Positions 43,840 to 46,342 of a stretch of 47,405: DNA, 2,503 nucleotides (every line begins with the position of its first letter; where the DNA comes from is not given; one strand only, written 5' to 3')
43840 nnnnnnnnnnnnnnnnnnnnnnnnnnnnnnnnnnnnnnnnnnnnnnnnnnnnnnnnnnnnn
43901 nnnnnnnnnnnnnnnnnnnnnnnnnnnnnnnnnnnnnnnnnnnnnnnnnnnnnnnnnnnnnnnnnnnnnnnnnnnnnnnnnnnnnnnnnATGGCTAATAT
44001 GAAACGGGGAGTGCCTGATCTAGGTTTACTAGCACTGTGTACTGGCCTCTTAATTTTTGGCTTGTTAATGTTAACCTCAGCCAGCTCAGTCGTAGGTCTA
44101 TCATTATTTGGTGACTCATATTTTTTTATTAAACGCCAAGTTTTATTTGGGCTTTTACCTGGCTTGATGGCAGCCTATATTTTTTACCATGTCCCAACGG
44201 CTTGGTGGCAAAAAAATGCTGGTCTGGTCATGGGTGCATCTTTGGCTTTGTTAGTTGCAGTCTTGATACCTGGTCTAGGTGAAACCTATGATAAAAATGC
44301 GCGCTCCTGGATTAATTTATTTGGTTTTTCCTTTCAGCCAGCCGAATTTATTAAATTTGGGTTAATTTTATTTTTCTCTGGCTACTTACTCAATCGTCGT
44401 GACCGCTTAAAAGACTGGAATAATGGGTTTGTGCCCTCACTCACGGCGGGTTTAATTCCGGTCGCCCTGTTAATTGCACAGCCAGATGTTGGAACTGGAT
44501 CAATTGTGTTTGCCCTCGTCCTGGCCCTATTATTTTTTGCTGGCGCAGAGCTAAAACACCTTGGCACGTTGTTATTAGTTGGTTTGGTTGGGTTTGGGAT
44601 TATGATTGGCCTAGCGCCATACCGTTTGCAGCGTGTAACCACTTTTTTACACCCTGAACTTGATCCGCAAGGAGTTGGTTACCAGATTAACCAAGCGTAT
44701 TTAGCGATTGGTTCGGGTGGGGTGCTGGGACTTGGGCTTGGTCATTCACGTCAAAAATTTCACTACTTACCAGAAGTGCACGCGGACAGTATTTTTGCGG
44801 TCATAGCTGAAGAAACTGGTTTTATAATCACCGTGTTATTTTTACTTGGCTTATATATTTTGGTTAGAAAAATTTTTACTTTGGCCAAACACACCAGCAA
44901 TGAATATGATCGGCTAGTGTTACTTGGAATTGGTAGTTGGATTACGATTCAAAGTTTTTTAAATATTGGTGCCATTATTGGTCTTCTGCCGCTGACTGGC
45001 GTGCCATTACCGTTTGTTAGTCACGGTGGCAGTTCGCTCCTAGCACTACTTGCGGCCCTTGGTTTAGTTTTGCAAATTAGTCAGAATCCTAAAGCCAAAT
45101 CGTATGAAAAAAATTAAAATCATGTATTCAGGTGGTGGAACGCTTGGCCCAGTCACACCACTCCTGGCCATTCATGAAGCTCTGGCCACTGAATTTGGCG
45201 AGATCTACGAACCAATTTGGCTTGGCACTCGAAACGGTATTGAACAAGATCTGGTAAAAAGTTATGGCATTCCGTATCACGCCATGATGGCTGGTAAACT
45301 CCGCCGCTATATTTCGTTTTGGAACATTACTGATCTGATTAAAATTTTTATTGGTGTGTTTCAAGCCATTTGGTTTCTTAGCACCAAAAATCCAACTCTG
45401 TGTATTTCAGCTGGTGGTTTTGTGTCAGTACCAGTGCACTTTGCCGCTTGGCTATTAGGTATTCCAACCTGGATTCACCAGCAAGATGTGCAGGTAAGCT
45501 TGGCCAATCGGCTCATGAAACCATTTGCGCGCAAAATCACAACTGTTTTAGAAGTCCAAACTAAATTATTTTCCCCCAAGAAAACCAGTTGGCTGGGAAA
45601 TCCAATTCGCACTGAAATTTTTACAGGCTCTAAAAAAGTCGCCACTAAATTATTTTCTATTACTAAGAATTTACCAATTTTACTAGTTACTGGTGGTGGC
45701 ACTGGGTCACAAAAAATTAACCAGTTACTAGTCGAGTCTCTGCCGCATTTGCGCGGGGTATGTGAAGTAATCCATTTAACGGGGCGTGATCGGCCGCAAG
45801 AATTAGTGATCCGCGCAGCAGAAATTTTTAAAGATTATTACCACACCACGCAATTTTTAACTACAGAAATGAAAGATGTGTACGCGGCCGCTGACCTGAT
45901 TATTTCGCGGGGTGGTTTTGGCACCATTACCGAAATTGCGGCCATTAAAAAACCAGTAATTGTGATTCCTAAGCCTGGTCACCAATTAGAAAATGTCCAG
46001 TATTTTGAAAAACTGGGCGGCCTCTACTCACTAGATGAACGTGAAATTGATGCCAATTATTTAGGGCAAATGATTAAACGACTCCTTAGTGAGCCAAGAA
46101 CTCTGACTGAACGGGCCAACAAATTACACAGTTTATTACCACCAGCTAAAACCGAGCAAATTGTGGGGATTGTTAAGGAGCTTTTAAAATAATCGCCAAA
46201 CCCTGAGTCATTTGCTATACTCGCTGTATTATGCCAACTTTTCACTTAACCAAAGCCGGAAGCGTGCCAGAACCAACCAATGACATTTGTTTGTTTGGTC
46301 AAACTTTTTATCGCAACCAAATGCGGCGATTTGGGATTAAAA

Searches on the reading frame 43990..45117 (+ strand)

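Call 70: search_protein_families(library=pfam, proteins=[window:43990-45117:+], max_evalue=0.00001)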
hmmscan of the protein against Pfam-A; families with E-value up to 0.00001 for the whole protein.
window:43990-45117:+ (375 aa): 1 family
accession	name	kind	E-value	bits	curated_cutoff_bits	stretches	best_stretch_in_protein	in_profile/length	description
PF01098.24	FTSW_RODA_SPOVE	-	4.9e-97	325.5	26.4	1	14-366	4-353/356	Cell cycle protein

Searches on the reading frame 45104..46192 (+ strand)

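Call 70: search_protein_families(library=pfam, proteins=[window:45104-46192:+], max_evalue=0.00001)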
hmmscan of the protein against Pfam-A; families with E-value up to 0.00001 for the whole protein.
window:45104-46192:+ (362 aa): 2 families
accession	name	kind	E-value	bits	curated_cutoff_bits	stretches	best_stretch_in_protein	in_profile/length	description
PF04101.22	Glyco_tran_28_C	-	3.7e-29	102.3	22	1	193-340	2-153/166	Glycosyltransferase family 28 C-terminal domain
PF03033.26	Glyco_transf_28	-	3e-28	99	26.2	1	6-146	1-138/139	Glycosyltransferase family 28 N-terminal domain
